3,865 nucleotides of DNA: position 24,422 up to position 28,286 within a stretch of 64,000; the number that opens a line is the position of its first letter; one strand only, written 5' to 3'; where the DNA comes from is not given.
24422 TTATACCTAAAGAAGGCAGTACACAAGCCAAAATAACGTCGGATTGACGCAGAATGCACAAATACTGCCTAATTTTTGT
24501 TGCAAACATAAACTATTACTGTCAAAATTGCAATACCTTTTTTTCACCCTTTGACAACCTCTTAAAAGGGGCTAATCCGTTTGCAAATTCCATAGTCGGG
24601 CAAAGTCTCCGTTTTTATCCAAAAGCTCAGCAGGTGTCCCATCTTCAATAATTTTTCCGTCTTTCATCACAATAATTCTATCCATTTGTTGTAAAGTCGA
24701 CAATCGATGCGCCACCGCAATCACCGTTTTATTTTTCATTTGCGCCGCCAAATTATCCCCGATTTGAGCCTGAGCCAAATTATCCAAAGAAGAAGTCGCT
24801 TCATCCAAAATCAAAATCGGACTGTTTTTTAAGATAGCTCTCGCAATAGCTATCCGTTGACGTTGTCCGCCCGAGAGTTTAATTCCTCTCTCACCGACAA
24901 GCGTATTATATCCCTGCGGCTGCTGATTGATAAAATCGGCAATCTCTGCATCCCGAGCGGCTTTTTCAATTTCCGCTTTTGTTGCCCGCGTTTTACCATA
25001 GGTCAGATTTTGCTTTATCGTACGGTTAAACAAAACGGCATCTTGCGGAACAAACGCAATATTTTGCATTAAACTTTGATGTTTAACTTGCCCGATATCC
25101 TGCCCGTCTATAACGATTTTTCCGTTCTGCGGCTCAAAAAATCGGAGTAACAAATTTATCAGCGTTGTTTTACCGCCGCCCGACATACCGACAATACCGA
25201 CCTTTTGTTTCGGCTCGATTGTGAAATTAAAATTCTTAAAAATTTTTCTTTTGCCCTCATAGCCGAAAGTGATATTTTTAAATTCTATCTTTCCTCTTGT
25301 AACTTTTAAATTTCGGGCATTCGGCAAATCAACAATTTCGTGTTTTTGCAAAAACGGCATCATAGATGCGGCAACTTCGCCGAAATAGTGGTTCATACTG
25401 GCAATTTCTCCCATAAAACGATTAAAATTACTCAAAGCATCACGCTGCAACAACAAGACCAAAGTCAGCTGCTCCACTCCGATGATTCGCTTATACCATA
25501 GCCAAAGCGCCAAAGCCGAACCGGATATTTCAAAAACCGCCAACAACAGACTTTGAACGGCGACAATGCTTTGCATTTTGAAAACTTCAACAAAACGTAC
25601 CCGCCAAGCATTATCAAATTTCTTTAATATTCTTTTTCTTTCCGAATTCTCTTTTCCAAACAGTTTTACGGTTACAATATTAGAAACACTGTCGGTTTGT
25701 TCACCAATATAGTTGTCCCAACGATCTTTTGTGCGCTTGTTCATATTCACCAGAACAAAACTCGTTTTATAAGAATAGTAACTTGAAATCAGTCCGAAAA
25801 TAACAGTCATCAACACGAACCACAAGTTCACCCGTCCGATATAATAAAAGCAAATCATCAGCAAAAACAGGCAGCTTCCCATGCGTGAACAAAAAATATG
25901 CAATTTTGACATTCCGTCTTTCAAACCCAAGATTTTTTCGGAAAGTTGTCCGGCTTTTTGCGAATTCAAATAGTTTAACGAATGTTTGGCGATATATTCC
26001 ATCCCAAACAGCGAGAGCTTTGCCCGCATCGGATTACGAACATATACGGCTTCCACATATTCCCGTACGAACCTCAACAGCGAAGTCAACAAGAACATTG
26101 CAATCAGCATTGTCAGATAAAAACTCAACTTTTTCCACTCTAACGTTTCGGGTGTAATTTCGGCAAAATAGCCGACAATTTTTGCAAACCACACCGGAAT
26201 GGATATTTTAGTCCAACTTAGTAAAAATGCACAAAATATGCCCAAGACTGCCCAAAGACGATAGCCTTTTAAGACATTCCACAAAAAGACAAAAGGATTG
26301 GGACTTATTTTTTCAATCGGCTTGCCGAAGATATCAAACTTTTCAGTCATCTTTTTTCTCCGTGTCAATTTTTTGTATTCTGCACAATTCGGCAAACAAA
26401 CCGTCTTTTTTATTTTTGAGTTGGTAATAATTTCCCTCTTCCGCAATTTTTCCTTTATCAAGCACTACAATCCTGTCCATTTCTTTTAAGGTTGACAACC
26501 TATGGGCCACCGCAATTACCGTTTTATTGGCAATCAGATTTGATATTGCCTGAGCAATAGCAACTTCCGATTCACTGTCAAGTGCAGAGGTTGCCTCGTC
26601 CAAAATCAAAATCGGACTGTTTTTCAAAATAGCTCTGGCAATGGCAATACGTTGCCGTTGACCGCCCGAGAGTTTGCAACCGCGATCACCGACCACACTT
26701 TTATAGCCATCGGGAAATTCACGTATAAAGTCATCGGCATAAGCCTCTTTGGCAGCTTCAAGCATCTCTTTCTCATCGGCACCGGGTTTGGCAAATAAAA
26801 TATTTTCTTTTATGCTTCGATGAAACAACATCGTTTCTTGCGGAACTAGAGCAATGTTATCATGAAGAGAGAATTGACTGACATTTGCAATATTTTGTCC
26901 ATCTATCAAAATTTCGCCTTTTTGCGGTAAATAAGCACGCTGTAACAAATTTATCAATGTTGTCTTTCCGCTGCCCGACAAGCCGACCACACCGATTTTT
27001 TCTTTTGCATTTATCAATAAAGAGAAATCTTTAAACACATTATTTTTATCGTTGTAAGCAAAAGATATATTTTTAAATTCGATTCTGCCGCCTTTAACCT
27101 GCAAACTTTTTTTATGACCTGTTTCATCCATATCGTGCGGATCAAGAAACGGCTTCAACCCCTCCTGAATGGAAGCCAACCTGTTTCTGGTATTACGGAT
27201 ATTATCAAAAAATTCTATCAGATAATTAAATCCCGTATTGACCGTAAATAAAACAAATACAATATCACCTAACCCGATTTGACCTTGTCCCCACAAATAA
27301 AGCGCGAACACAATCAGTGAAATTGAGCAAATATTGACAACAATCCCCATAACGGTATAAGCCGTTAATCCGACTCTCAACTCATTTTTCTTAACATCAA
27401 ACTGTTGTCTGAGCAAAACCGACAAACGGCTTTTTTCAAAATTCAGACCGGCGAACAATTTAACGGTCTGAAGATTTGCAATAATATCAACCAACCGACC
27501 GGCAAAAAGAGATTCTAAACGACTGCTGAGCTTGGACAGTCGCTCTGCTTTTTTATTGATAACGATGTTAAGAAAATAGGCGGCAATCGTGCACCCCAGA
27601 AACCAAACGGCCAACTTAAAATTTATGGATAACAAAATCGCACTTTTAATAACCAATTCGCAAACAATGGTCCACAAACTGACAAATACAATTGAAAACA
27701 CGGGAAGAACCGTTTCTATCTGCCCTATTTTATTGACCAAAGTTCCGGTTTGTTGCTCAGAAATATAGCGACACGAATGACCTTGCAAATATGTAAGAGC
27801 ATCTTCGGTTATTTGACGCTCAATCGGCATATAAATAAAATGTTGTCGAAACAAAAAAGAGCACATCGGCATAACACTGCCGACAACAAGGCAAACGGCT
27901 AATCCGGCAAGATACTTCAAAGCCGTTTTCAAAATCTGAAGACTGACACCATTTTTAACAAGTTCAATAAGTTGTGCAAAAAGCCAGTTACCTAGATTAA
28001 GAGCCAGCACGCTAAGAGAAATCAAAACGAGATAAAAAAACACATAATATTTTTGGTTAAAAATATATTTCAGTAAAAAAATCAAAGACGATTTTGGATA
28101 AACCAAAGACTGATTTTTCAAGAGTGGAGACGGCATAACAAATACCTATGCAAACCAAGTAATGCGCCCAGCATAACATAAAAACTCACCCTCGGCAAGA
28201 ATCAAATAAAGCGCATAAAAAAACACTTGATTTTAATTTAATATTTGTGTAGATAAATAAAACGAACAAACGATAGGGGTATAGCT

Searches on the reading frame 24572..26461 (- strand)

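Call 77: search_protein_families(library=pfam, proteins=[window:24572-26461:-], max_evalue=0.001)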
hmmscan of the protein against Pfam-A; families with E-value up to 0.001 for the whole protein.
window:24572-26461:- (629 aa): 4 families
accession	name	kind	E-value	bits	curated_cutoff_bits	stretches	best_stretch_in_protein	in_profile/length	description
PF00005.33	ABC_tran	-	1.4e-34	120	25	1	408-557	1-137/137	ABC transporter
PF00664.28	ABC_membrane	-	3.7e-13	50.2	28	1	73-321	3-245/274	ABC transporter transmembrane region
PF02463.25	SMC_N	-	7.3e-09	35.8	40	1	436-600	42-212/220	RecF/RecN/SMC N terminal domain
PF09818.15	ABC_ATPase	-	0.00064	19.3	23.2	1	491-596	121-227/283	P-loop domain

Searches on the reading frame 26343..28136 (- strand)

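Call 77: search_protein_families(library=pfam, proteins=[window:26343-28136:-], max_evalue=0.001)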
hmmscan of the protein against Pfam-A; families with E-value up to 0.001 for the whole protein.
window:26343-28136:- (597 aa): 3 families
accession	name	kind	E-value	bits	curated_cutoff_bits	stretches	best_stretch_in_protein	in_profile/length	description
PF00005.33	ABC_tran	-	6.2e-32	111.5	25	1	369-517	2-137/137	ABC transporter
PF00664.28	ABC_membrane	-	6.1e-11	43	28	1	33-298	2-268/274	ABC transporter transmembrane region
PF02463.25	SMC_N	-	1.2e-08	35.1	40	1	408-559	110-211/220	RecF/RecN/SMC N terminal domain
